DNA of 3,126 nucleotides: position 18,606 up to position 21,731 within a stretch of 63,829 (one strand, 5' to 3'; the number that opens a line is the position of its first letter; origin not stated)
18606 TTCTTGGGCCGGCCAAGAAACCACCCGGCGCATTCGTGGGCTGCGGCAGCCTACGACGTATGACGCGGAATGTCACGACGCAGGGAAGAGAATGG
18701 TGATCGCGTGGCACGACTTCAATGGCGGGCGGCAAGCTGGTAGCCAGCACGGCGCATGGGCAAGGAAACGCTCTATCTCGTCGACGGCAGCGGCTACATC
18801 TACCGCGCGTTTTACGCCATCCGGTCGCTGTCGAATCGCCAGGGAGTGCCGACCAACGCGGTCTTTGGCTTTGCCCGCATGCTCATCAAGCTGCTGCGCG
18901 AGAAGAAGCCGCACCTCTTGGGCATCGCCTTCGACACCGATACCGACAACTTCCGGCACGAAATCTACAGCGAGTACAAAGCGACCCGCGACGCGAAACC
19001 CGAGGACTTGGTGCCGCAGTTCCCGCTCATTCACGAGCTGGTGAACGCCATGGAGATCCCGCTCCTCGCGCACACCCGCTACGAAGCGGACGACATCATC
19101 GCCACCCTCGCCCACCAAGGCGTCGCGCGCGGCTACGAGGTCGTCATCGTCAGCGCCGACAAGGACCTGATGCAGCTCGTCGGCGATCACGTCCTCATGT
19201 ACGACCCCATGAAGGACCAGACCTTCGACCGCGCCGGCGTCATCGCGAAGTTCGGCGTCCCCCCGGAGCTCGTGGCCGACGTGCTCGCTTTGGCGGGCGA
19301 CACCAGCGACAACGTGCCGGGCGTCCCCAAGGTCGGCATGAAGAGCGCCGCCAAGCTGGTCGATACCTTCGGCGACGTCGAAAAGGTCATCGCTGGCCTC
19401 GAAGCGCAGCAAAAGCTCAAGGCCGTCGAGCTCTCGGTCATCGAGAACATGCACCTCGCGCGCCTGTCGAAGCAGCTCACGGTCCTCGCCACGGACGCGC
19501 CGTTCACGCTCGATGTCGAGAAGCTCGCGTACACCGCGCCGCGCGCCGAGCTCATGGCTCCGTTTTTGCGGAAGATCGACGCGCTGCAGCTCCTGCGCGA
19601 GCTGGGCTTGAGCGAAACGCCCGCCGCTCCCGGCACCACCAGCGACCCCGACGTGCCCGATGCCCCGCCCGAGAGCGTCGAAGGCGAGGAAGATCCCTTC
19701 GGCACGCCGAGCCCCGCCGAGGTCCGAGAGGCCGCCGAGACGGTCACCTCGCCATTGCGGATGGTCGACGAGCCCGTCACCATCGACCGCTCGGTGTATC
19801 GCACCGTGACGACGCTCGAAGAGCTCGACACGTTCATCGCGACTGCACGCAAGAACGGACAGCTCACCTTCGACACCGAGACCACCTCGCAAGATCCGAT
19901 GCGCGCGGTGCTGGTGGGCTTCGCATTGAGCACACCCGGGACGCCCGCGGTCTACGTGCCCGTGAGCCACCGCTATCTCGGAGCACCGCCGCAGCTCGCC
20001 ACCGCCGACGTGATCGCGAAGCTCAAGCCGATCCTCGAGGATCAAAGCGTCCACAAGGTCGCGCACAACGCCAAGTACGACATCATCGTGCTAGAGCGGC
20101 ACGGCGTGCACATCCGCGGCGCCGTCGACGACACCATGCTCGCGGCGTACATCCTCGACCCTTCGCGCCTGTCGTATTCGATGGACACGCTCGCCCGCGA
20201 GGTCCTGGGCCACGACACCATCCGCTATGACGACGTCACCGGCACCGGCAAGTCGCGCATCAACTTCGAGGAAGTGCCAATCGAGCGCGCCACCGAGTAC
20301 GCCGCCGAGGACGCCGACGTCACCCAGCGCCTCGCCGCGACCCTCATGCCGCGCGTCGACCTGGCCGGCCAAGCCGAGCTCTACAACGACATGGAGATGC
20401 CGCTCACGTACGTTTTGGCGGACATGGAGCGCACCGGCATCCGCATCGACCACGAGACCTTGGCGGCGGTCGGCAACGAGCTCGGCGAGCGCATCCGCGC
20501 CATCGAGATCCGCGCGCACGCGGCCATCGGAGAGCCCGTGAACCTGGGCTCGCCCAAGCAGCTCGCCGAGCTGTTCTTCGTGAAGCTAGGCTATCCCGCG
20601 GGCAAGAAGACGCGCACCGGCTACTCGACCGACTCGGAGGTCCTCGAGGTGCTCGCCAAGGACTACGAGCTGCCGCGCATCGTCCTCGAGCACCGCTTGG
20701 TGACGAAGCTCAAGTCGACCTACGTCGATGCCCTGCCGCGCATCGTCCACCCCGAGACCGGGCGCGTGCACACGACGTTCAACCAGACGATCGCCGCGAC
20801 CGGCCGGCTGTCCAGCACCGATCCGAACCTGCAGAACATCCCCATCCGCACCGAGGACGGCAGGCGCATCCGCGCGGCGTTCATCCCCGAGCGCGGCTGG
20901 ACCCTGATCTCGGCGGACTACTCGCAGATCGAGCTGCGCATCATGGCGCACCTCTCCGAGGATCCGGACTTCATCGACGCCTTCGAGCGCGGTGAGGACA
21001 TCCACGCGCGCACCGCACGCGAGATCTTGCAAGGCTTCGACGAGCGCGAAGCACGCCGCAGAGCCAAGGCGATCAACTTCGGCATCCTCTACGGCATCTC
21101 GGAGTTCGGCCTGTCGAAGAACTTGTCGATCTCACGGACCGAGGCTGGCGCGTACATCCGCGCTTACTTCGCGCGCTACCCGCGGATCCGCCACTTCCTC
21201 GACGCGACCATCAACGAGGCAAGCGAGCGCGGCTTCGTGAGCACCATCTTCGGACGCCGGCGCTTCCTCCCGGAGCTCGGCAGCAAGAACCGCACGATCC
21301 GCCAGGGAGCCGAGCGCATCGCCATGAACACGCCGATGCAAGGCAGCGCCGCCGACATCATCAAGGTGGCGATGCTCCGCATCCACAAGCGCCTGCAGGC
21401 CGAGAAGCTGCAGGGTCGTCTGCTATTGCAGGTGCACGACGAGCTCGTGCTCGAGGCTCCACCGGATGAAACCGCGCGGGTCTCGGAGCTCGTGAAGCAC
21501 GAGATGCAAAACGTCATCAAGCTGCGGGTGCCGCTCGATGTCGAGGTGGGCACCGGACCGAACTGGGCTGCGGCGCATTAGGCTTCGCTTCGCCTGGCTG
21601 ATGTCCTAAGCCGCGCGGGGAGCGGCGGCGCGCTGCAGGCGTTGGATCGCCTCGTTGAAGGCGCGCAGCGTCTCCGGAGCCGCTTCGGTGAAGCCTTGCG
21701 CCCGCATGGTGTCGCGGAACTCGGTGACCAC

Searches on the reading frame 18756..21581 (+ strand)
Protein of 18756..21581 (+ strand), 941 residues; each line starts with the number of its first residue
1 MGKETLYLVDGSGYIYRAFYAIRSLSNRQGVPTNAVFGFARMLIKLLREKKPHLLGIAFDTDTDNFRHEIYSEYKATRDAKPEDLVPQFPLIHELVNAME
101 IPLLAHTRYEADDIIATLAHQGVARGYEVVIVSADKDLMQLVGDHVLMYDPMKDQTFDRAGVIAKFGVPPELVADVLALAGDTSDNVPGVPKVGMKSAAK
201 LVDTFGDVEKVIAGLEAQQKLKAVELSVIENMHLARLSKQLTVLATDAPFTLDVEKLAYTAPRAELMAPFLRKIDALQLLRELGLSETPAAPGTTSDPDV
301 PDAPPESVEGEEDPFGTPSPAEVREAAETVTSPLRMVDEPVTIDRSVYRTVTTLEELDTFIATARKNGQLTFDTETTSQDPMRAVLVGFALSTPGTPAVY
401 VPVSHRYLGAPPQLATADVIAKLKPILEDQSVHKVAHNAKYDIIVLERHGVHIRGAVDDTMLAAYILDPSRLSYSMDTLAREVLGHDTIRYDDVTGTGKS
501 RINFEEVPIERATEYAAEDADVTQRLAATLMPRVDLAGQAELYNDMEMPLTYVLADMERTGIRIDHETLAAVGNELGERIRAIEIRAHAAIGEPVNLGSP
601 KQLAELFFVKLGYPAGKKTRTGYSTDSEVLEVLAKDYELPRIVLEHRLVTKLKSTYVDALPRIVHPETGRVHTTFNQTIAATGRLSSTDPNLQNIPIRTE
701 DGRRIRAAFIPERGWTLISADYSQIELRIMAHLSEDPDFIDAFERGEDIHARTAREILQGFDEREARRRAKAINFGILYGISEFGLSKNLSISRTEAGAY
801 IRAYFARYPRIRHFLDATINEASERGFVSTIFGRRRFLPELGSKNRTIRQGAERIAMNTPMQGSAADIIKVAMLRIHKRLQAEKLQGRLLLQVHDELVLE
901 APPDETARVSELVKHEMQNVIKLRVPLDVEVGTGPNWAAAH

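Call 84: search_protein_families(library=pfam, proteins=[window:18756-21581:+], max_evalue=0.00001)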
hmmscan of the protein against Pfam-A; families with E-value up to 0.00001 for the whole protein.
window:18756-21581:+ (941 aa): 5 families
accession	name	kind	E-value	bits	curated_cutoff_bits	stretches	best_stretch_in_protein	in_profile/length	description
PF00476.26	DNA_pol_A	-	5.7e-157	523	34.3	1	567-938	2-380/381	DNA polymerase family A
PF02739.22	5_3_exonuc_N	-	2.7e-58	196.7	34.3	1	5-167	1-164/164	5'-3' exonuclease, N-terminal resolvase-like domain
PF01612.26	DNA_pol_A_exo1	-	1.1e-31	110.5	23.6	1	348-534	1-172/173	3'-5' exonuclease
PF01367.25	5_3_exonuc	-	2.1e-24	86.2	40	1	168-263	1-95/97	5'-3' exonuclease, C-terminal SAM fold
PF22619.2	DNA_polI_exo1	-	6.7e-12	45.8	27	1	418-499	37-116/140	DNA polymerase I, ribonuclease H-like domain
